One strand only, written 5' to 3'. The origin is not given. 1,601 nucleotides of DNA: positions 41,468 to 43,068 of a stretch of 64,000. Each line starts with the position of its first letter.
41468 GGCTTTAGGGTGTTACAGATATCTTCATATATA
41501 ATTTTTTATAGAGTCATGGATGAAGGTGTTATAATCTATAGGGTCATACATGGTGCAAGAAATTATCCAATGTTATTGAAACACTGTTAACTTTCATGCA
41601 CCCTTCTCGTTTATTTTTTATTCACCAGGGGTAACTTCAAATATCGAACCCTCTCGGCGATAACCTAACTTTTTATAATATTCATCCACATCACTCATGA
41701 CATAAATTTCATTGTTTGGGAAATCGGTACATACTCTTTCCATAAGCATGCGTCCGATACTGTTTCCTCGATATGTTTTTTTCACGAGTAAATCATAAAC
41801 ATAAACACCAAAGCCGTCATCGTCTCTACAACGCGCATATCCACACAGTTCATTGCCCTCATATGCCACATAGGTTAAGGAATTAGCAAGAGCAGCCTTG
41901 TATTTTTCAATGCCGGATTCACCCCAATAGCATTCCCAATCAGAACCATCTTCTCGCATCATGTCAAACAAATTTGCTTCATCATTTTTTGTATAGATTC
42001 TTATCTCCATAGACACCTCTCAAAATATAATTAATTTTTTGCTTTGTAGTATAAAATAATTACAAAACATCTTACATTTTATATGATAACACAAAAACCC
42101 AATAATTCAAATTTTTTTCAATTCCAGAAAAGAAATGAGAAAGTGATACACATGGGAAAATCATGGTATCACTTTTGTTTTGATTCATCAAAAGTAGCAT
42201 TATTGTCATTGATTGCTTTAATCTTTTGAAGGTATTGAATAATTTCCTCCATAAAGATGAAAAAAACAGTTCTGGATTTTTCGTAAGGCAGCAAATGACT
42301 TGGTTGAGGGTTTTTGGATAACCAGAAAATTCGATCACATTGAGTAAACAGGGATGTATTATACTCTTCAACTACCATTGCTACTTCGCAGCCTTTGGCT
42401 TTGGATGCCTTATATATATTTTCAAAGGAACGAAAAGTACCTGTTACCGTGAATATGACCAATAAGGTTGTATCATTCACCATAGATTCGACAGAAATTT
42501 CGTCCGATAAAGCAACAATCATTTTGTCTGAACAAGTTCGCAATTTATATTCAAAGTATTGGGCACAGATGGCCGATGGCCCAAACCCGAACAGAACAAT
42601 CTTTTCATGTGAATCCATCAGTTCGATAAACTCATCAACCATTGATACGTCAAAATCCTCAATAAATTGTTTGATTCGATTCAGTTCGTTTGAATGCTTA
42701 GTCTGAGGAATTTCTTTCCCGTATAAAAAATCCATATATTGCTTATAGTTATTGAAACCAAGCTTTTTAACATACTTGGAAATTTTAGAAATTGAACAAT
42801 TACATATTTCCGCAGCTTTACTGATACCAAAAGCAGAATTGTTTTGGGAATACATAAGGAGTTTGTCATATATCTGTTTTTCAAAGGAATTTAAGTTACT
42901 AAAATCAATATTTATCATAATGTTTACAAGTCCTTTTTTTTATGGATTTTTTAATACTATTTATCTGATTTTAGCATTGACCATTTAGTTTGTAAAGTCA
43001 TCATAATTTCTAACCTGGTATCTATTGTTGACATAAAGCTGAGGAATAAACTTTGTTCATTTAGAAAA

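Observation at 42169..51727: RpiR-controlled operon joining an AGPS-like flavoenzyme to its own EtfBA, an SDR, an FGGY kinase and two carriers: a counterpart of the unassigned E. coli ygc cluster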

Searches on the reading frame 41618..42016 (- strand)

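Call 3: search_protein_families(library=pfam, proteins=[window:41618-42016:-])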
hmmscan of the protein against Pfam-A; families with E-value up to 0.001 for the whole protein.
window:41618-42016:- (132 aa): 3 families
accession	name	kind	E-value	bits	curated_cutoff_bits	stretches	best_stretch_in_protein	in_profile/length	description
PF00583.31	Acetyltransf_1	-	4.9e-12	46.6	20.7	1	20-119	5-116/116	Acetyltransferase (GNAT) family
PF13508.13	Acetyltransf_7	-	5.1e-12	46.4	27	1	45-120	2-83/84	Acetyltransferase (GNAT) domain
PF13673.13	Acetyltransf_10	-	8.6e-11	42.4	23.6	1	44-127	29-115/128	Acetyltransferase (GNAT) domain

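Call 4: search_protein_families(library=ncbifam, proteins=[window:41618-42016:-])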
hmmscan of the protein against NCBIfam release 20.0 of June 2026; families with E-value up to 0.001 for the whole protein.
window:41618-42016:- (132 aa): 4 families
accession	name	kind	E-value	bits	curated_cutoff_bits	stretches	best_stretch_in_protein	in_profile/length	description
NF007853.0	PRK10562.1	equivalog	1.7e-05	25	125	1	28-124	30-125/146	N-acetyltransferase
TIGR01575.1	rimI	equivalog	9.8e-05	22.5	86.4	1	47-106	32-91/132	ribosomal protein S18-alanine N-acetyltransferase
NF002959.0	PRK03624.1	equivalog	0.00042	20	124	0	2-125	6-135/147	GNAT family acetyltransferase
NF007644.0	PRK10314.1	equivalog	0.0005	19.9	171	1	50-125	52-135/153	GNAT family N-acetyltransferase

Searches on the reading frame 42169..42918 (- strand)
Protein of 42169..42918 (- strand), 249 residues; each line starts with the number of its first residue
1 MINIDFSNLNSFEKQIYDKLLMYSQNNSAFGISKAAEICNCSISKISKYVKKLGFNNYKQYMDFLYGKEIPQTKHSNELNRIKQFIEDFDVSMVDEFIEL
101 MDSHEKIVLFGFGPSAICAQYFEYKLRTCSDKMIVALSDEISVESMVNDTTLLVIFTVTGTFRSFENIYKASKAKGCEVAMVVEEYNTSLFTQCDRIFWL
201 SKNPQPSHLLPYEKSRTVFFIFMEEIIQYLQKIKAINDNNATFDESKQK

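Call 3: search_protein_families(library=pfam, proteins=[window:42169-42918:-])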
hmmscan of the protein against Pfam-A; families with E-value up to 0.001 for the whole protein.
window:42169-42918:- (249 aa): 2 families
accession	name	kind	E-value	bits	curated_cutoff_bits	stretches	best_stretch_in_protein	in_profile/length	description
PF01380.27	SIS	-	6.2e-06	26.5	25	1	101-209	3-111/131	SIS domain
PF01418.23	HTH_6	-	1.5e-05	25.4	28.3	1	3-60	8-65/77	Helix-turn-helix domain, rpiR family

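Call 4: search_protein_families(library=ncbifam, proteins=[window:42169-42918:-])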
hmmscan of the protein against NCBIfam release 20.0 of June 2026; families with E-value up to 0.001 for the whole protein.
window:42169-42918:- (249 aa): 6 families
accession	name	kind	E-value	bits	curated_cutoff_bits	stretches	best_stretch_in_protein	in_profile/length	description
NF041755.1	RuMP_HxlAB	equivalog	4.5e-08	32.4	500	1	69-240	214-382/391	bifunctional 3-hexulose-6-phosphate synthase/6-phospho-3-hexuloisomerase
NF008458.0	PRK11337.1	equivalog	1.3e-06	27.6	378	0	6-64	24-82/293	MurR/RpiR family transcriptional regulator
NF008451.0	PRK11302.1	subfamily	6.6e-06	25.8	296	1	80-198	104-223/286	transcriptional regulator HexR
NF008590.0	PRK11557.1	equivalog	2e-05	24.2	355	0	95-177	123-207/282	MurR/RpiR family transcriptional regulator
NF040776.2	AlsR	equivalog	0.00044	19.3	400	0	5-63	11-69/279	transcriptional repressor AlsR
TIGR03127.2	RuMP_HxlB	equivalog_domain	0.00072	19.5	160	1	80-203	6-126/178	6-phospho-3-hexuloisomerase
